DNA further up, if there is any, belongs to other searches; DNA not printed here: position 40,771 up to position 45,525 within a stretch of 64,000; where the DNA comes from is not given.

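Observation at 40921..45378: CotH kinase-like T9SS cargo with recombination-prone near-identical 225-bp tandem repeats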

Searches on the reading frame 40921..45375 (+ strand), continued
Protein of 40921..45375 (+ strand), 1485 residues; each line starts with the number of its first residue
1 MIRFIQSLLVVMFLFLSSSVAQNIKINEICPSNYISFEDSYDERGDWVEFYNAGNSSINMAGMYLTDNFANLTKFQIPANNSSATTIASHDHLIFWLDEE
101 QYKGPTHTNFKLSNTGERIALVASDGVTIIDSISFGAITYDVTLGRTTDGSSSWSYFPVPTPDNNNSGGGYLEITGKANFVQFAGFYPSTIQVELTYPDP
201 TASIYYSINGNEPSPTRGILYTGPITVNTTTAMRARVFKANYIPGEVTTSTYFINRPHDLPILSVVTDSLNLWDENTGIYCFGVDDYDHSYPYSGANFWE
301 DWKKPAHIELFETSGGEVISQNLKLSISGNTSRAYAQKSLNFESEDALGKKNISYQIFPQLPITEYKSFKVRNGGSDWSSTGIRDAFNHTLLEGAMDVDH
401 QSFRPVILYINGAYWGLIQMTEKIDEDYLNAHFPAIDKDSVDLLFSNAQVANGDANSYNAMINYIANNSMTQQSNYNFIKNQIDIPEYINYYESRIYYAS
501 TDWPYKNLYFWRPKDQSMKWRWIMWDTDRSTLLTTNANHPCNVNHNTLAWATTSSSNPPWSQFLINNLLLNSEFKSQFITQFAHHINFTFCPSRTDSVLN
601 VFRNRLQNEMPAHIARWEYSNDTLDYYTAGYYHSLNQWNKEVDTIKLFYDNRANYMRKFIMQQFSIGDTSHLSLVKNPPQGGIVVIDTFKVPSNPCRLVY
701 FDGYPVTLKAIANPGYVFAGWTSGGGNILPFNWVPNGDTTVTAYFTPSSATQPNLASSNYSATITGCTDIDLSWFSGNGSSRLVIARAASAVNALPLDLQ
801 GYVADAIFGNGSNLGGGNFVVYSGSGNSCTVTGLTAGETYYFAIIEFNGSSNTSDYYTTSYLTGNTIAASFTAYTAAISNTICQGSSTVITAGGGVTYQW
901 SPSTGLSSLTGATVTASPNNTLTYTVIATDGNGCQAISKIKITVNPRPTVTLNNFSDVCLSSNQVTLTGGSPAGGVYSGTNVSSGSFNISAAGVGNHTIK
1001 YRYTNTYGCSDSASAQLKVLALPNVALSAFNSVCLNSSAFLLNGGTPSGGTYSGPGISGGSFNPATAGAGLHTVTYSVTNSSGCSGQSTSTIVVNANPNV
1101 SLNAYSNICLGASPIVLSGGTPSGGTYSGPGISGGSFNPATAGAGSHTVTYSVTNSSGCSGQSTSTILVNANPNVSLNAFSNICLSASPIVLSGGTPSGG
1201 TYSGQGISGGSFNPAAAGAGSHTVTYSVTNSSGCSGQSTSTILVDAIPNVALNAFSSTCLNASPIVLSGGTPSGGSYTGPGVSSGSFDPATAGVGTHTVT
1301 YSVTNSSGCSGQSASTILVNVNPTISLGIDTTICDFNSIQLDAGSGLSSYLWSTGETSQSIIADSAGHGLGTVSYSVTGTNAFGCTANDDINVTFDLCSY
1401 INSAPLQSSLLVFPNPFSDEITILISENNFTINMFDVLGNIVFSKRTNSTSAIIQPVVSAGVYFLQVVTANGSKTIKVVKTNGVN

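Call 11: find_homologous_proteins(query=window:40921-45375:+)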
Query window:40921-45375:+ (1485 aa): 805 proteins with E <= 0.001 among 8000 candidates; the best 120 are listed.
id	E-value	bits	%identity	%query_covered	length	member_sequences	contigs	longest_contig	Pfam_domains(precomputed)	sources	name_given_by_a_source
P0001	0.0e+0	3352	100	100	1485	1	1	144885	PF08757.18,PF00932.26,PF13287.13,PF18962.8,PF13290.14,PF16403.12,PF18998.7,PF19081.7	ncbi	-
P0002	0.0e+0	3304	65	95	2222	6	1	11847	PF08757.18,PF00932.26,PF13287.13,PF18962.8,PF13290.14,PF18998.7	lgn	-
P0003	0.0e+0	2175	64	80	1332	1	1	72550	PF08757.18,PF00932.26,PF13287.13,PF18962.8,PF13290.14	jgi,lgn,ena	-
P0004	0.0e+0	2100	61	72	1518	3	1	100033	PF08757.18,PF18962.8,PF16403.12,PF18998.7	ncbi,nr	ncbi:MAG: T9SS C-terminal target domain-containing protein [Bacteroidetes bacterium]|nr:MAG: T9SS C-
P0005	0.0e+0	1865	63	78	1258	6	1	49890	PF08757.18,PF00932.26,PF13287.13,PF18962.8,PF13290.14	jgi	-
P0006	0.0e+0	1812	63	75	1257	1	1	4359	PF08757.18,PF00932.26,PF13287.13,PF18962.8,PF13290.14,PF18998.7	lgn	-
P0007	0.0e+0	1809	64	74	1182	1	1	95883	PF08757.18,PF00932.26,PF13287.13,PF18962.8,PF13290.14,PF18998.7,PF19081.7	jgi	jgi:hypothetical protein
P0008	0.0e+0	1781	57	85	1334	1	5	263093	PF08757.18,PF00932.26,PF13287.13,PF18962.8,PF13290.14,PF18998.7,PF19081.7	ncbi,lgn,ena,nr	ncbi:MAG: T9SS C-terminal target domain-containing protein [Bacteroidetes bacterium]|nr:MAG: T9SS C-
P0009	0.0e+0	1763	64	73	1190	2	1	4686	PF08757.18,PF00932.26,PF13287.13,PF18962.8,PF13290.14,PF18998.7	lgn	-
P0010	0.0e+0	1747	60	78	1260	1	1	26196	PF08757.18,PF00932.26,PF13287.13,PF18962.8,PF13290.14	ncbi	-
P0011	0.0e+0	1712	57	79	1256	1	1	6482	PF08757.18,PF00932.26,PF13287.13,PF18962.8,PF13290.14,PF18998.7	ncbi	ncbi:hypothetical protein BH11BAC1_BH11BAC1_22240 [soil metagenome]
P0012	0.0e+0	1692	66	67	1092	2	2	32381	PF08757.18,PF00932.26,PF13287.13,PF18962.8,PF13290.14,PF18998.7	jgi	-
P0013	0.0e+0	1671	60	73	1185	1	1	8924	PF08757.18,PF00932.26,PF13287.13,PF18962.8,PF13290.14,PF18998.7,PF19081.7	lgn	-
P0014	0.0e+0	1525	54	73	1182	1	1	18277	PF08757.18,PF00932.26,PF13287.13,PF18962.8,PF13290.14,PF18998.7,PF19081.7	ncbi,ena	-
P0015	0.0e+0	1497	63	63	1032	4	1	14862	PF08757.18,PF00932.26,PF13287.13,PF13290.14,PF18998.7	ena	-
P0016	0.0e+0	1470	55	74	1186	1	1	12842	PF08757.18,PF00932.26,PF13287.13,PF18962.8,PF13290.14,PF18998.7,PF19081.7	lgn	-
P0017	0.0e+0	1461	55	73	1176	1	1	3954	PF08757.18,PF00932.26,PF13287.13,PF18962.8,PF13290.14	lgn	-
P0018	0.0e+0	1440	60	65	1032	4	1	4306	PF08757.18,PF00932.26,PF13287.13,PF18962.8,PF13290.14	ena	-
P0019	0.0e+0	1421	60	63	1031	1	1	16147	PF08757.18,PF00932.26,PF13287.13,PF18962.8,PF13290.14,PF18998.7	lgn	-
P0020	0.0e+0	1416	67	61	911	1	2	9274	PF08757.18,PF00932.26,PF13287.13,PF13290.14,PF18998.7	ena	-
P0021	0.0e+0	1031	59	50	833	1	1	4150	PF08757.18,PF00932.26,PF13287.13,PF18962.8,PF13290.14,PF18998.7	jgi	jgi:hypothetical protein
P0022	0.0e+0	1023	58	50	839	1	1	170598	PF08757.18,PF00932.26,PF13287.13,PF18962.8,PF13290.14,PF18998.7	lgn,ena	-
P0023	0.0e+0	1023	55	55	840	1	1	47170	PF08757.18,PF00932.26,PF13287.13,PF18962.8,PF13290.14,PF18998.7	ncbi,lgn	-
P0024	0.0e+0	1014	57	50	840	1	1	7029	PF08757.18,PF00932.26,PF13287.13,PF18962.8,PF13290.14,PF18998.7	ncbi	ncbi:MAG: CotH kinase family protein [Bacteroidota bacterium]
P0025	7.8e-293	993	54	54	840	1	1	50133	PF08757.18,PF00932.26,PF13287.13,PF18962.8,PF13290.14,PF18998.7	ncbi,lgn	-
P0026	1.9e-279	949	34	51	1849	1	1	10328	PF08757.18,PF00932.26,PF13287.13,PF18962.8,PF13290.14,PF18998.7,PF25324.2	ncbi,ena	-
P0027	2.0e-217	743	33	48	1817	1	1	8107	PF08757.18,PF00932.26,PF13287.13,PF13290.14,PF18998.7,PF13860.13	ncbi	-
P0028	2.4e-158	547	37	41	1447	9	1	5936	PF08757.18,PF00932.26,PF13287.13,PF18962.8,PF13290.14,PF13860.13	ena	-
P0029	1.2e-156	542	33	49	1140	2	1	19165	PF08757.18,PF00932.26,PF13287.13,PF18962.8,PF13290.14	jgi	jgi:hypothetical protein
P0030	7.8e-154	532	34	50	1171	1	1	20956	PF08757.18,PF00932.26,PF13287.13,PF18962.8,PF13290.14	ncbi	ncbi:MAG: CotH kinase family protein [Bacteroidota bacterium]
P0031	9.2e-154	532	33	48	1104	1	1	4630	PF08757.18,PF00932.26,PF13287.13,PF18962.8,PF13290.14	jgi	-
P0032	7.2e-153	529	35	50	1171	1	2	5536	PF08757.18,PF00932.26,PF13287.13,PF18962.8,PF13290.14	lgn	-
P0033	1.8e-152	528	33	52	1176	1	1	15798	PF08757.18,PF00932.26,PF13287.13,PF13290.14,PF13860.13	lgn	-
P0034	2.7e-150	521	34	48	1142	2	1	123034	PF08757.18,PF00932.26,PF13287.13,PF18962.8,PF13290.14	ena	-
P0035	7.3e-150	519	33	54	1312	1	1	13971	PF08757.18,PF00932.26,PF13287.13,PF18962.8,PF13290.14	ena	-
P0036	9.2e-150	519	33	52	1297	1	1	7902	PF08757.18,PF00932.26,PF13287.13,PF18962.8,PF13290.14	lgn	-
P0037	3.3e-149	517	33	50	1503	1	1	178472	PF08757.18,PF00932.26,PF20009.5,PF13287.13,PF18962.8,PF13290.14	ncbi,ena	-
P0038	4.8e-149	517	31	50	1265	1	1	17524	PF08757.18,PF00932.26,PF13287.13,PF18962.8,PF13290.14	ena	-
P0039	3.5e-148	514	39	43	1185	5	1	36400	PF08757.18,PF00932.26,PF13287.13,PF18962.8,PF13290.14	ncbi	-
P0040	4.1e-148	514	35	41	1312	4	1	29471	PF08757.18,PF00932.26,PF00404.25,PF13287.13,PF18962.8,PF13290.14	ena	-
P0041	8.6e-144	499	39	41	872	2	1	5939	PF08757.18,PF00932.26,PF00404.25,PF13287.13,PF13290.14,PF18998.7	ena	-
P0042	1.4e-143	499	34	48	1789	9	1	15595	PF13229.13,PF08757.18,PF00932.26,PF13287.13,PF18962.8,PF13290.14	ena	-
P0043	3.8e-143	497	36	41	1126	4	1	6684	PF08757.18,PF00932.26,PF13287.13,PF13290.14,PF18998.7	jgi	-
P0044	4.8e-143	497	34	47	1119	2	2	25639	PF08757.18,PF00932.26,PF13287.13,PF18962.8,PF13290.14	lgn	-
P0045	1.4e-140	489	38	41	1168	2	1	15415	PF08757.18,PF00932.26,PF13287.13,PF18962.8,PF13290.14,PF18998.7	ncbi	-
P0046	1.1e-139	486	37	48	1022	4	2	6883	PF08757.18,PF00932.26,PF13287.13,PF18962.8,PF13290.14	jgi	-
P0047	1.4e-139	485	38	43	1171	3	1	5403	PF08757.18,PF00932.26,PF13287.13,PF18962.8,PF13290.14,PF18998.7,PF13860.13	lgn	-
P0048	1.4e-138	482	34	48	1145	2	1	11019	PF08757.18,PF00932.26,PF13287.13,PF18962.8,PF13290.14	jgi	-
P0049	6.8e-138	480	36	43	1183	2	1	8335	PF08757.18,PF00932.26,PF13287.13,PF18962.8,PF13290.14,PF18998.7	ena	-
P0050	9.6e-138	479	32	55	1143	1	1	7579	PF08757.18,PF00932.26,PF13287.13,PF18962.8,PF13290.14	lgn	-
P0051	1.1e-137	479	35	51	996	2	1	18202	PF08757.18,PF00932.26,PF13287.13,PF18962.8,PF13290.14,PF18998.7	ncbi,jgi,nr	ncbi:MAG: CotH kinase family protein [Ignavibacteriaceae bacterium]|jgi:hypothetical protein|nr:CotH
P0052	5.4e-137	477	36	43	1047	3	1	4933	PF08757.18,PF00932.26,PF13287.13,PF18962.8,PF13290.14,PF18998.7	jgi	-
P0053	1.7e-136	475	36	42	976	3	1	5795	PF08757.18,PF00932.26,PF13287.13,PF13290.14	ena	-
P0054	1.6e-135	472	35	43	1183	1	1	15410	PF08757.18,PF00932.26,PF13287.13,PF18962.8,PF13290.14,PF18998.7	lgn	-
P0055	3.0e-135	471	32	50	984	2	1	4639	PF08757.18,PF00932.26,PF13287.13,PF18962.8,PF13290.14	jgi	jgi:hypothetical protein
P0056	3.3e-135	471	35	43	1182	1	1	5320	PF08757.18,PF00932.26,PF13287.13,PF18962.8,PF13290.14,PF18998.7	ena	-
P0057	4.2e-135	470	37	43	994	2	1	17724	PF08757.18,PF00932.26,PF13287.13,PF18962.8,PF13290.14,PF18998.7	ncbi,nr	ncbi:CotH kinase family protein [candidate division KSB1 bacterium]|nr:CotH kinase family protein [c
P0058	3.4e-134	467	37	43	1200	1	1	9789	PF08757.18,PF00932.26,PF13287.13,PF18962.8,PF13290.14,PF18998.7,PF13860.13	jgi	jgi:hypothetical protein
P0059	2.0e-133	465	34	48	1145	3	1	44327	PF08757.18,PF00932.26,PF13287.13,PF13290.14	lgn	-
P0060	2.5e-133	465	36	43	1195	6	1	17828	PF08757.18,PF00932.26,PF13287.13,PF18962.8,PF13290.14,PF13860.13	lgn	-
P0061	3.3e-133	464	37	41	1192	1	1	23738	PF08757.18,PF00932.26,PF13287.13,PF18962.8,PF13290.14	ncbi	ncbi:CotH kinase family protein [Bacteroidota bacterium]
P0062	3.4e-133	464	30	53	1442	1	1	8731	PF08757.18,PF00932.26,PF13287.13,PF18962.8,PF13290.14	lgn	-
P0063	3.5e-133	464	37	41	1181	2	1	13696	PF08757.18,PF00932.26,PF13287.13,PF18962.8,PF13290.14,PF18998.7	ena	-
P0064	3.7e-133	464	35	48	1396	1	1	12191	PF13229.13,PF08757.18,PF00932.26,PF13287.13,PF18962.8,PF13290.14,PF05048.20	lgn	-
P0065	2.2e-132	461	34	48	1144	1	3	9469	PF08757.18,PF00932.26,PF13287.13,PF18962.8,PF13290.14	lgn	-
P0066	2.5e-132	461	33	51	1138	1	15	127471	PF08757.18,PF00932.26,PF13287.13,PF18962.8,PF13290.14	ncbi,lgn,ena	-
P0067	8.5e-132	459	31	50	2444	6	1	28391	PF08757.18,PF13585.13,PF00932.26,PF20009.5,PF13287.13,PF13290.14,PF09458.17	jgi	-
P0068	1.2e-131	459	35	44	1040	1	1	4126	PF08757.18,PF00932.26,PF13287.13,PF18962.8,PF13290.14,PF18998.7,PF13860.13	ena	-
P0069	1.4e-131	459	36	43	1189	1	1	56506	PF08757.18,PF00932.26,PF13287.13,PF18962.8,PF13290.14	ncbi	-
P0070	2.3e-131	458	33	49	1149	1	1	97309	PF08757.18,PF00932.26,PF13287.13,PF18962.8,PF13290.14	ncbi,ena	-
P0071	3.0e-131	458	36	44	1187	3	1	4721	PF08757.18,PF13585.13,PF00932.26,PF13287.13,PF18962.8,PF13290.14,PF13860.13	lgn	-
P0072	9.7e-131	456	39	41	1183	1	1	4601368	PF08757.18,PF00932.26,PF13287.13,PF18962.8,PF13290.14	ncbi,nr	ncbi:MAG: CotH kinase family protein [Ignavibacteriales bacterium]|nr:MAG: CotH kinase family protei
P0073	1.2e-130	456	37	42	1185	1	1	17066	PF08757.18,PF00932.26,PF13287.13,PF18962.8,PF13290.14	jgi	jgi:hypothetical protein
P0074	1.2e-130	456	36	41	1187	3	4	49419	PF08757.18,PF00932.26,PF13287.13,PF18962.8,PF13290.14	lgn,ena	-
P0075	1.7e-130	455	33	48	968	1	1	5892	PF08757.18,PF00932.26,PF13287.13,PF18962.8,PF13290.14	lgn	-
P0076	3.2e-130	454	36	44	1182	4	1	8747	PF08757.18,PF00932.26,PF13287.13,PF18962.8,PF13290.14,PF18998.7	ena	-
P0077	8.3e-130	453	34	50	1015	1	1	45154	PF08757.18,PF00932.26,PF13287.13,PF18962.8,PF13290.14,PF18998.7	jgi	jgi:hypothetical protein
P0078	1.2e-129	452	32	49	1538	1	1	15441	PF13229.13,PF08757.18,PF00932.26,PF13287.13,PF18962.8,PF13290.14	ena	-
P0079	1.5e-129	452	35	49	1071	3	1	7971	PF08757.18,PF00932.26,PF13287.13,PF18962.8,PF13290.14,PF18998.7,PF13860.13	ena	-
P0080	2.1e-129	452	36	41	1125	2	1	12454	PF08757.18,PF00932.26,PF13287.13,PF18962.8,PF13290.14,PF18998.7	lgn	-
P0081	1.4e-128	449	32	50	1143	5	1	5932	PF08757.18,PF00932.26,PF13287.13,PF18962.8,PF13290.14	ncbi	-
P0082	2.6e-128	448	33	48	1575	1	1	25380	PF13229.13,PF08757.18,PF00932.26,PF13287.13,PF18962.8,PF13290.14,PF13860.13,PF05048.20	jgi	jgi:hypothetical protein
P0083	5.0e-128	447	35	47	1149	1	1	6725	PF08757.18,PF00932.26,PF13287.13,PF18962.8,PF13290.14,PF18998.7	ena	-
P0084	8.0e-128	446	35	49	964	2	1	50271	PF08757.18,PF00932.26,PF13287.13,PF18962.8,PF13290.14,PF18998.7,PF13860.13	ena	-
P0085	8.9e-128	446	31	49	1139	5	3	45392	PF08757.18,PF00932.26,PF13287.13,PF18962.8,PF13290.14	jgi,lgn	jgi:hypothetical protein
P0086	1.7e-127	445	36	50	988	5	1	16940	PF08757.18,PF00932.26,PF13287.13,PF13290.14,PF18998.7,PF13860.13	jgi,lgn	jgi:hypothetical protein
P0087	3.3e-127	444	36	49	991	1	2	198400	PF08757.18,PF00932.26,PF13287.13,PF18962.8,PF13290.14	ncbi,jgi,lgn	jgi:hypothetical protein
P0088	3.7e-127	444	36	41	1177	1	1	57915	PF08757.18,PF00932.26,PF13287.13,PF18962.8,PF13290.14,PF18998.7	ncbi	-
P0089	4.4e-127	444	36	41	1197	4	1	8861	PF08757.18,PF00932.26,PF13287.13,PF18962.8,PF13290.14,PF18998.7,PF13860.13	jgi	jgi:uncharacterized repeat protein (TIGR02543 family)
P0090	4.1e-126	441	36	48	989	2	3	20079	PF08757.18,PF00932.26,PF13287.13,PF18962.8,PF13290.14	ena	-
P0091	5.7e-126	440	34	41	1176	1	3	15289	PF08757.18,PF00932.26,PF13287.13,PF18962.8,PF13290.14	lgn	-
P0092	5.8e-126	440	37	41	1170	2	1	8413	PF08757.18,PF00932.26,PF13287.13,PF18962.8,PF13290.14,PF18998.7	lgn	-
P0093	1.1e-125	439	32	49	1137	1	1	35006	PF08757.18,PF00932.26,PF13287.13,PF18962.8,PF13290.14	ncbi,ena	-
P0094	1.1e-125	439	36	41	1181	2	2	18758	PF08757.18,PF00932.26,PF13287.13,PF18962.8,PF13290.14,PF18998.7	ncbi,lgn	-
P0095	2.2e-125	438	35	48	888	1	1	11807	PF08757.18,PF00932.26,PF00404.25,PF13287.13,PF13290.14,PF18998.7,PF13620.13,PF22904.4,PF17210.10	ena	-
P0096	2.6e-125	438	34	48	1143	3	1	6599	PF08757.18,PF00932.26,PF13287.13,PF18962.8,PF13290.14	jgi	jgi:hypothetical protein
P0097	3.8e-125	437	30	48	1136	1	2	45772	PF08757.18,PF00932.26,PF13287.13,PF18962.8,PF13290.14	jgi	jgi:hypothetical protein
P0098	1.3e-124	436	38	41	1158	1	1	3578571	PF08757.18,PF00932.26,PF13287.13,PF13290.14,PF18998.7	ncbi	ncbi:MAG: CotH kinase family protein, partial [Thermoplasmata archaeon]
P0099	7.8e-124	433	36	44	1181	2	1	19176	PF08757.18,PF00932.26,PF13287.13,PF18962.8,PF13290.14,PF18998.7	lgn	-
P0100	1.4e-123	432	33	38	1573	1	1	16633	PF13573.13,PF00932.26,PF13385.14,PF18962.8,PF02210.32,PF06832.19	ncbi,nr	ncbi:MAG: lamin tail domain-containing protein [Flavobacteriales bacterium]|nr:lamin tail domain-con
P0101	1.5e-123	432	35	43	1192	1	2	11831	PF08757.18,PF00932.26,PF13287.13,PF13290.14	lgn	-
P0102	1.9e-123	432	34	43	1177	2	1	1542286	PF08757.18,PF00932.26,PF13287.13,PF18962.8,PF13290.14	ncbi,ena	-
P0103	2.2e-123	432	34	50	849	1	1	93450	PF08757.18,PF00932.26,PF13287.13,PF18962.8,PF13290.14,PF18998.7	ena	-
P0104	3.2e-123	431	35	42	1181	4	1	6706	PF08757.18,PF00932.26,PF13287.13,PF13290.14,PF18998.7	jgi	jgi:hypothetical protein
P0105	4.9e-123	430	35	45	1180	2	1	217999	PF08757.18,PF00932.26,PF13287.13,PF18962.8,PF13290.14,PF18998.7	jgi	jgi:hypothetical protein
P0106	7.3e-123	430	31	42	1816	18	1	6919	PF08757.18,PF00932.26,PF13287.13,PF18962.8,PF13290.14,PF13860.13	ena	-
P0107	7.9e-123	430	33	44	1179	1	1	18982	PF08757.18,PF00932.26,PF13287.13,PF18962.8,PF13290.14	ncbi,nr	ncbi:MAG: T9SS type A sorting domain-containing protein [Ignavibacteriae bacterium]|nr:T9SS type A s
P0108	3.2e-122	428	33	49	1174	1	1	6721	PF08757.18,PF00932.26,PF13287.13,PF18962.8,PF13290.14,PF18998.7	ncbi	ncbi:CotH kinase family protein [Candidatus Latescibacterota bacterium]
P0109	4.4e-122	427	31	42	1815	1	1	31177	PF08757.18,PF00932.26,PF13287.13,PF18962.8,PF13290.14,PF13860.13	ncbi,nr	ncbi:MAG: hypothetical protein CMG32_01575 [Candidatus Marinimicrobia bacterium]|nr:hypothetical pro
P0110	4.5e-122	427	31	42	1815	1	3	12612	PF08757.18,PF00932.26,PF13287.13,PF18962.8,PF13290.14,PF13860.13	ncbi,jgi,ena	jgi:parallel beta-helix repeat protein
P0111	5.6e-122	427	33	47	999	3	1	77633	PF08757.18,PF00932.26,PF13287.13,PF18962.8,PF13290.14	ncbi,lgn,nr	ncbi:MAG: CotH kinase family protein [Ignavibacteria bacterium]|nr:CotH kinase family protein [Ignav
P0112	9.8e-122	426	37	42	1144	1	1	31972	PF08757.18,PF00932.26,PF13287.13,PF13290.14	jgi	jgi:hypothetical protein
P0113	1.1e-121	426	35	41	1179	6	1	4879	PF08757.18,PF00932.26,PF13287.13,PF13290.14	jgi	jgi:hypothetical protein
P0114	2.3e-121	425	36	41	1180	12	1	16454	PF08757.18,PF00932.26,PF13287.13,PF18962.8,PF13290.14,PF18998.7,PF13860.13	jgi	-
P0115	2.5e-121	425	35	43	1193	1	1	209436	PF08757.18,PF00932.26,PF13287.13,PF18962.8,PF13290.14,PF18998.7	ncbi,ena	-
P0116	6.6e-121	423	37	41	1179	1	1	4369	PF08757.18,PF00932.26,PF13287.13,PF18962.8,PF13290.14,PF18998.7,PF13860.13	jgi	jgi:hypothetical protein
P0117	1.6e-120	422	34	50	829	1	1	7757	PF08757.18,PF00932.26,PF13287.13,PF18962.8,PF13290.14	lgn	-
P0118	1.9e-120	422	35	42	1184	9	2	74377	PF08757.18,PF00932.26,PF13287.13,PF18962.8,PF13290.14,PF18998.7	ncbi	-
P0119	2.4e-120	422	35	41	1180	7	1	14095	PF08757.18,PF00932.26,PF13287.13,PF13290.14,PF18998.7,PF13860.13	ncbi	-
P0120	3.3e-120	421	37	42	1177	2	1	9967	PF08757.18,PF00932.26,PF13287.13,PF18962.8,PF13290.14,PF18998.7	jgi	jgi:hypothetical protein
